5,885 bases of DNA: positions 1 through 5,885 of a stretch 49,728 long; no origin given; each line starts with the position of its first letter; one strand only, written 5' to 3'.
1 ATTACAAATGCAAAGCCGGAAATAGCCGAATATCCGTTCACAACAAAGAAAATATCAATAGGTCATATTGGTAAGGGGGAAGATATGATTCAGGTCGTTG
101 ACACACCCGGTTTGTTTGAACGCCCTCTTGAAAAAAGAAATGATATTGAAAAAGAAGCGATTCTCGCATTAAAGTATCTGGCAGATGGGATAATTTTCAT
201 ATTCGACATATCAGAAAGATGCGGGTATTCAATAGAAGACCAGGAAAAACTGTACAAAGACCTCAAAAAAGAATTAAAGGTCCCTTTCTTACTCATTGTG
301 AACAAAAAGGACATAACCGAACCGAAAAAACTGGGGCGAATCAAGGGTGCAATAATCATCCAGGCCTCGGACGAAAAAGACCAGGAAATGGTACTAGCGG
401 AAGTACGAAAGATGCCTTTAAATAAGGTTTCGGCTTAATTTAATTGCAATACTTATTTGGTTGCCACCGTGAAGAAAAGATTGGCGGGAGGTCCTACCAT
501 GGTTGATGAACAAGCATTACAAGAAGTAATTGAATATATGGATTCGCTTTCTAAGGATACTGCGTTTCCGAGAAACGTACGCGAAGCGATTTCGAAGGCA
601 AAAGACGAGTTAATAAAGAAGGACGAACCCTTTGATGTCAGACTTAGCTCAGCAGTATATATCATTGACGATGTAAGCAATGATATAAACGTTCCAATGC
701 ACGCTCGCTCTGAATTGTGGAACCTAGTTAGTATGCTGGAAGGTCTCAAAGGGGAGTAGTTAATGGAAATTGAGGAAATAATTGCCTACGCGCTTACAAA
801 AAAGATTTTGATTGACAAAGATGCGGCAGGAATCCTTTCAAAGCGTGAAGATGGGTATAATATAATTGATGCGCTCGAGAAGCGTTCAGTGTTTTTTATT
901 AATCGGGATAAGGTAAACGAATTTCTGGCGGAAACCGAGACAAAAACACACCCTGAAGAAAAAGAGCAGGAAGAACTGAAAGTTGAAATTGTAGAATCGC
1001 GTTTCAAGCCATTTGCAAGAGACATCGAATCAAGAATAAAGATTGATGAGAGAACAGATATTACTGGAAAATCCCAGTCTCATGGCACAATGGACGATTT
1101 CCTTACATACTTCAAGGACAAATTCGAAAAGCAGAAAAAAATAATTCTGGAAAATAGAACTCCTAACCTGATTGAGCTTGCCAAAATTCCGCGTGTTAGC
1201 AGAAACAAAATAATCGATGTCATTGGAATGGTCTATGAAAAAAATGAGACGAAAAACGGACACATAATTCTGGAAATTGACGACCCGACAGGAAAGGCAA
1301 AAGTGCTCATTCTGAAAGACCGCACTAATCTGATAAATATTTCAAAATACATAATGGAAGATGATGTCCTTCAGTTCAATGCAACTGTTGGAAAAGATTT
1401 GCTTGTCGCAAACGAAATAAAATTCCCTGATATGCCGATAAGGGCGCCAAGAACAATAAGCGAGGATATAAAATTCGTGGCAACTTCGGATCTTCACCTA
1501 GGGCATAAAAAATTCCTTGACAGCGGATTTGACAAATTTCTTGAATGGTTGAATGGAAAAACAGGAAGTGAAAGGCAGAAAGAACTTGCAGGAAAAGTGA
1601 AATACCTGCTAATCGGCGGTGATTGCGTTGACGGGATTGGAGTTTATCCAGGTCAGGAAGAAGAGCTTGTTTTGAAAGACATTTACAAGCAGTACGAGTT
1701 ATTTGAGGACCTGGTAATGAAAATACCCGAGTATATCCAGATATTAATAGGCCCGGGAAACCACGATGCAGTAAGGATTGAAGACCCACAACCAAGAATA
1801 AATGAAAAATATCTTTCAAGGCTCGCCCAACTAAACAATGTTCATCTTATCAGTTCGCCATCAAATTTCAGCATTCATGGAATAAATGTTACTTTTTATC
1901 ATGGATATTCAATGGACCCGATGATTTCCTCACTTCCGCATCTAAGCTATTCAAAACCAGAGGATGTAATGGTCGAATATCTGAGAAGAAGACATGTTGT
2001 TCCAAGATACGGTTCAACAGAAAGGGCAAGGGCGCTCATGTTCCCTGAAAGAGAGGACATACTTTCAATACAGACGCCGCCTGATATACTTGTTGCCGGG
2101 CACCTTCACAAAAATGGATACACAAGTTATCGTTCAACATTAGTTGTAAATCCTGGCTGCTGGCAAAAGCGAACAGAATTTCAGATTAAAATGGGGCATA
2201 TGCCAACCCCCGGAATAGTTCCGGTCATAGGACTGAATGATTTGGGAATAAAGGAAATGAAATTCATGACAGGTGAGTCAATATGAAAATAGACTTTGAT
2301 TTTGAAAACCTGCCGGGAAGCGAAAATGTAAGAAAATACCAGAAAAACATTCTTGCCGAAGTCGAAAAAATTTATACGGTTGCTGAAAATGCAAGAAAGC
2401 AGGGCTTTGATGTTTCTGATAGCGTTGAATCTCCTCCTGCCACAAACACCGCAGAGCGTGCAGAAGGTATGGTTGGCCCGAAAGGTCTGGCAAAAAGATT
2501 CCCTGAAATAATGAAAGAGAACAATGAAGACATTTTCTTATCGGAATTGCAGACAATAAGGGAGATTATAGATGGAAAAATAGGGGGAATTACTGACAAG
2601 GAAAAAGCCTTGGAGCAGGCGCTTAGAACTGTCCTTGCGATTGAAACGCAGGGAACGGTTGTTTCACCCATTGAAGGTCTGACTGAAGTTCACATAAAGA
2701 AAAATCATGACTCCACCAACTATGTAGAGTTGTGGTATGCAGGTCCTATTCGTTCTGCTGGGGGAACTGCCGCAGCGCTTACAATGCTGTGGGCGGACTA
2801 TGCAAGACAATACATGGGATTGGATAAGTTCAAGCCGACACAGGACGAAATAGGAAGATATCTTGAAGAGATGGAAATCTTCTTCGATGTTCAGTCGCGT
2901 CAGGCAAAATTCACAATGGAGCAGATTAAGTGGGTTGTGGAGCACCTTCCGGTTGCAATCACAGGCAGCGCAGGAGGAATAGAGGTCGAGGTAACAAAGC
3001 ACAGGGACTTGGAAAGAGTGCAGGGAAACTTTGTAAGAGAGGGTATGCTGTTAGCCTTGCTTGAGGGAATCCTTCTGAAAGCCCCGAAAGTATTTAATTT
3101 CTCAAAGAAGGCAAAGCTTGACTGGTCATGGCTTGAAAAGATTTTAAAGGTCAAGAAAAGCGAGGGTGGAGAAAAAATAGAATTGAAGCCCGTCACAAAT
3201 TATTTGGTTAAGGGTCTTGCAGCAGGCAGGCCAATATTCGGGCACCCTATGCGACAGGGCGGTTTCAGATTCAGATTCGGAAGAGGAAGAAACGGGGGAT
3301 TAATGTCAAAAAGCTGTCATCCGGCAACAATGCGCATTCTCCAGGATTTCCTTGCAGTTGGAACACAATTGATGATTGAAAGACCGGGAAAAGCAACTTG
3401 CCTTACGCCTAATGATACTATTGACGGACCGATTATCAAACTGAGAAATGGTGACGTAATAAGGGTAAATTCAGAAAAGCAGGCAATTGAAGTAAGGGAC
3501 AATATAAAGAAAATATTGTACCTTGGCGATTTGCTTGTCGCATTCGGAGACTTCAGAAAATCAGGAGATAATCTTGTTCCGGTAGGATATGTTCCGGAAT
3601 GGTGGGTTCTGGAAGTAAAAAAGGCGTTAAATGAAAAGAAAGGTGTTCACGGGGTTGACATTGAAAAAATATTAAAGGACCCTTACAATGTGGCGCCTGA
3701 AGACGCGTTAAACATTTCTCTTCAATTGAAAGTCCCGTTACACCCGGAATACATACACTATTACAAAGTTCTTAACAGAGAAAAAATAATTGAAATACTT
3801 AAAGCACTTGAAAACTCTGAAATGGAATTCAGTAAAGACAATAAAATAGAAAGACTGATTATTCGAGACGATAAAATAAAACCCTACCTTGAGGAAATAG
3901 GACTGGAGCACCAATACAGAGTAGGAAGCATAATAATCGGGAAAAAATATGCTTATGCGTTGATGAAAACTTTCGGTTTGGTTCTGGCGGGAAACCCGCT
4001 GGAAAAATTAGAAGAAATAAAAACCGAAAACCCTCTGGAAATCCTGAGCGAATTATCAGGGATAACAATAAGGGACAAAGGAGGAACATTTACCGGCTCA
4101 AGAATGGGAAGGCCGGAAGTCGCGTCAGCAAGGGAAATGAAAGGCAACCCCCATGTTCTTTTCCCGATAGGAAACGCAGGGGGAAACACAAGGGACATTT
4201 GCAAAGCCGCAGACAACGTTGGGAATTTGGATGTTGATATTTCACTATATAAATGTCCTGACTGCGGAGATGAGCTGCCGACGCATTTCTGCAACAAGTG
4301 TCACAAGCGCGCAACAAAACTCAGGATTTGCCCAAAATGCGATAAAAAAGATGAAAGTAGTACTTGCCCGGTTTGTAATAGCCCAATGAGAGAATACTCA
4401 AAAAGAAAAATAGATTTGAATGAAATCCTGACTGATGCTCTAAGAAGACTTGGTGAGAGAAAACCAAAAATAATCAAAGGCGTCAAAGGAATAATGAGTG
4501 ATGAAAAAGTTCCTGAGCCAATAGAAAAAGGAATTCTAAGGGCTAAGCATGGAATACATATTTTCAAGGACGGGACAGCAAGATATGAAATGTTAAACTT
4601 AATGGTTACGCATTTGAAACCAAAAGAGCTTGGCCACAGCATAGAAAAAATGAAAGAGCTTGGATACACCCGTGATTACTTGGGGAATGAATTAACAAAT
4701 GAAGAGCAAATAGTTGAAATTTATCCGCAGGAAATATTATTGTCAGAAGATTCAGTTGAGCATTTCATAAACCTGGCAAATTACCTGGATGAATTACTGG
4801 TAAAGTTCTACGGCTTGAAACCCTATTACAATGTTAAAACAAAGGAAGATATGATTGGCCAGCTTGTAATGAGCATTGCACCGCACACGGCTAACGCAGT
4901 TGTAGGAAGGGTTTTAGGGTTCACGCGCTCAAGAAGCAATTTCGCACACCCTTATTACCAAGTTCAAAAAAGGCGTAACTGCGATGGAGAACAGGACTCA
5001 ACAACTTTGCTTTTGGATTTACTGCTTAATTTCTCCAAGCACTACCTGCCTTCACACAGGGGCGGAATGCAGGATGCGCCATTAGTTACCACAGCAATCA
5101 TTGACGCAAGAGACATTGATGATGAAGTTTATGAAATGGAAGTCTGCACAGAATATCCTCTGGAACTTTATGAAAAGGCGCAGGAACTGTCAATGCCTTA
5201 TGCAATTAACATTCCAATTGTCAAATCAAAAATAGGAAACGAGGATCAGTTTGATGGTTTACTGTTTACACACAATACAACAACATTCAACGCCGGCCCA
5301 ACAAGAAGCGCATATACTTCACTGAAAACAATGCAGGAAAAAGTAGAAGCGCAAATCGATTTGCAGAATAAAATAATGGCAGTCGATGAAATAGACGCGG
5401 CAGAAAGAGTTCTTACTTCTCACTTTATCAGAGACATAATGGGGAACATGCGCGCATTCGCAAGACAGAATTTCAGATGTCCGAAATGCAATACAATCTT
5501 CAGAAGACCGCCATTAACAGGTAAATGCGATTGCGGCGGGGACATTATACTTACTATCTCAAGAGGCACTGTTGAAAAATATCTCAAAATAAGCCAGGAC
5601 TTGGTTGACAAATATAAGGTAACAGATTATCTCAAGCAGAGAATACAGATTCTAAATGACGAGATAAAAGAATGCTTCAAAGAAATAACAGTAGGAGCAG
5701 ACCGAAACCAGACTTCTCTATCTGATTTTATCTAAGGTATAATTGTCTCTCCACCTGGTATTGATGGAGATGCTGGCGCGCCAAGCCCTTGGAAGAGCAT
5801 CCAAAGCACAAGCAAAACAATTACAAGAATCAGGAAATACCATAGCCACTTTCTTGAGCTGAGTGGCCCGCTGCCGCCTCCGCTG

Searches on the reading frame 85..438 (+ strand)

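Call 21: search_protein_families(library=pfam, proteins=[window:85-438:+], max_evalue=0.0001)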
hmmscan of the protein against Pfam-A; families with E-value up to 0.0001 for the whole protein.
window:85-438:+ (117 aa): 2 families
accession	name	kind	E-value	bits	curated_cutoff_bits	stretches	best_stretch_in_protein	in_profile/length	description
PF06858.20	NOG1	-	1.5e-21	76.3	27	1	20-76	1-58/58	Nucleolar GTP-binding protein 1 (NOG1)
PF01926.29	MMR_HSR1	-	5.3e-06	27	21.9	1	2-74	48-113/113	50S ribosome-binding GTPase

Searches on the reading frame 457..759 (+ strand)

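Call 21: search_protein_families(library=pfam, proteins=[window:457-759:+], max_evalue=0.0001)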
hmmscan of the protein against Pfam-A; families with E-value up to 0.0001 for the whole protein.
window:457-759:+ (100 aa): 1 family
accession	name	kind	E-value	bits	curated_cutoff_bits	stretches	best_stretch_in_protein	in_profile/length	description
PF03685.18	UPF0147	-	6.1e-26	90.7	23.6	1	18-96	2-80/81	Uncharacterised protein family (UPF0147)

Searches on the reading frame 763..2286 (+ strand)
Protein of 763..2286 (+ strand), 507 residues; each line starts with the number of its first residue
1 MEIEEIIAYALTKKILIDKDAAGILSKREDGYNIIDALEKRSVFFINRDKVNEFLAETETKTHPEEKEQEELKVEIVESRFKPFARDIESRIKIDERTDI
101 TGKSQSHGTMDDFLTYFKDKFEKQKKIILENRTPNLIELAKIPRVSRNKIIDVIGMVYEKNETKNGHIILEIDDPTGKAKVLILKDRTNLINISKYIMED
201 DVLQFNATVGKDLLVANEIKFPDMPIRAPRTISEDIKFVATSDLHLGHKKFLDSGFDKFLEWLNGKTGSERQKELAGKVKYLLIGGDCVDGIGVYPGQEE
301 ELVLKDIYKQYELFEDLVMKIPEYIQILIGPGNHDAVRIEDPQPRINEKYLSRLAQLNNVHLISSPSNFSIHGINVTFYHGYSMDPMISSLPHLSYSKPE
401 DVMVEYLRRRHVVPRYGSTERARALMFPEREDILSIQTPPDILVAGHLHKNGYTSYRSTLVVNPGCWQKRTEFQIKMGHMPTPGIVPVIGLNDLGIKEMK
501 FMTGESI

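Call 21: search_protein_families(library=pfam, proteins=[window:763-2286:+], max_evalue=0.0001)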
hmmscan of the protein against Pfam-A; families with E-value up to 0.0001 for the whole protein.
window:763-2286:+ (507 aa): 3 families
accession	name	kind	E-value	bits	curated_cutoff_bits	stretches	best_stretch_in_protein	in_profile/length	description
PF00149.33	Metallophos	-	2.5e-10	41.5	21.5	1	236-450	1-190/191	Calcineurin-like phosphoesterase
PF04042.21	DNA_pol_E_B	-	1.3e-09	38.2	29.1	1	238-447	1-203/210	DNA polymerase alpha/epsilon subunit B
PF12850.12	Metallophos_2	-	4.2e-05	24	27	0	436-470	104-138/154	Calcineurin-like phosphoesterase superfamily domain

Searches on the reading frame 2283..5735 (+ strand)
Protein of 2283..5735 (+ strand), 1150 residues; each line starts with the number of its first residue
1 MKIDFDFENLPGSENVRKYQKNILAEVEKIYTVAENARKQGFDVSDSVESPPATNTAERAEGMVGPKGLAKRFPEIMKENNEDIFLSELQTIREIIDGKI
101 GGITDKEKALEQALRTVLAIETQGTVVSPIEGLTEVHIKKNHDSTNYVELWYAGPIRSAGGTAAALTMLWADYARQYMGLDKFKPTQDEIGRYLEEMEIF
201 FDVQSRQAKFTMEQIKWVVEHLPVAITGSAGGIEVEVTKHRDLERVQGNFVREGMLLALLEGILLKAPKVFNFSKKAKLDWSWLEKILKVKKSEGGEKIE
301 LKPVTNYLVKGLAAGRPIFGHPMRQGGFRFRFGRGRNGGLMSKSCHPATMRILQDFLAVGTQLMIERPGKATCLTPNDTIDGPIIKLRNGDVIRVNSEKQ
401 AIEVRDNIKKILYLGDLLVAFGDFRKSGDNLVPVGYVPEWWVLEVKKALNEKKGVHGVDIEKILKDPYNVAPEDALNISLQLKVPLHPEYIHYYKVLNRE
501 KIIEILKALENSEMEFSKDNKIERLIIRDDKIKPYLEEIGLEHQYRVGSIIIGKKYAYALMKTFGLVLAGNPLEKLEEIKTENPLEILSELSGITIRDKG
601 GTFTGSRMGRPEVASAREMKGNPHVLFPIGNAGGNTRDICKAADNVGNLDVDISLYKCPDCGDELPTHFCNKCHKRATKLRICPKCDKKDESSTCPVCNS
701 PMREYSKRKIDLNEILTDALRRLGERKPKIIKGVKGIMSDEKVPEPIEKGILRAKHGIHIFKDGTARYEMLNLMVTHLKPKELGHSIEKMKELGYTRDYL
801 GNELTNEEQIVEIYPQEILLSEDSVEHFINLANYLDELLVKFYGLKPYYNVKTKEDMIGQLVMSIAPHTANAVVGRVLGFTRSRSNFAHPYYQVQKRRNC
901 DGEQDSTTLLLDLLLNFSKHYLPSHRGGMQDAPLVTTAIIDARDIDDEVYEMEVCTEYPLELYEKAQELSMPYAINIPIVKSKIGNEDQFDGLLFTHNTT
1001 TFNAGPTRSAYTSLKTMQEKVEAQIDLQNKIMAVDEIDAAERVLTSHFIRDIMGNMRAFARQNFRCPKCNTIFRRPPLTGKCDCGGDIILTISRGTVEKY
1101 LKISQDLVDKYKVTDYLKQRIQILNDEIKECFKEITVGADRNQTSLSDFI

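Call 10: search_protein_families(library=pfam, proteins=[window:2283-5735:+])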
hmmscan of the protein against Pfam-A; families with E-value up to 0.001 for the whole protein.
window:2283-5735:+ (1150 aa): 4 families
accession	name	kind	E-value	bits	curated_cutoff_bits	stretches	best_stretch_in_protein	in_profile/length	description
PF24846.1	PolC_DP2_cat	-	2e-115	385.3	24.3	1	725-1020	2-299/299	DNA polymerase II large subunit DP2, catalytic domain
PF24844.1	PolC_DP2_central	-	2.7e-112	375.8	24.3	1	297-689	4-369/372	DNA polymerase II large subunit DP2, central domain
PF03833.19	PolC_DP2_N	-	6.3e-82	275.2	24.3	1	18-289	1-270/271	DNA polymerase II large subunit DP2, N-terminal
PF22912.2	zf-DPOE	-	0.00015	22.2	21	1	1062-1111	3-51/58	Zinc finger domain of DNA polymerase-epsilon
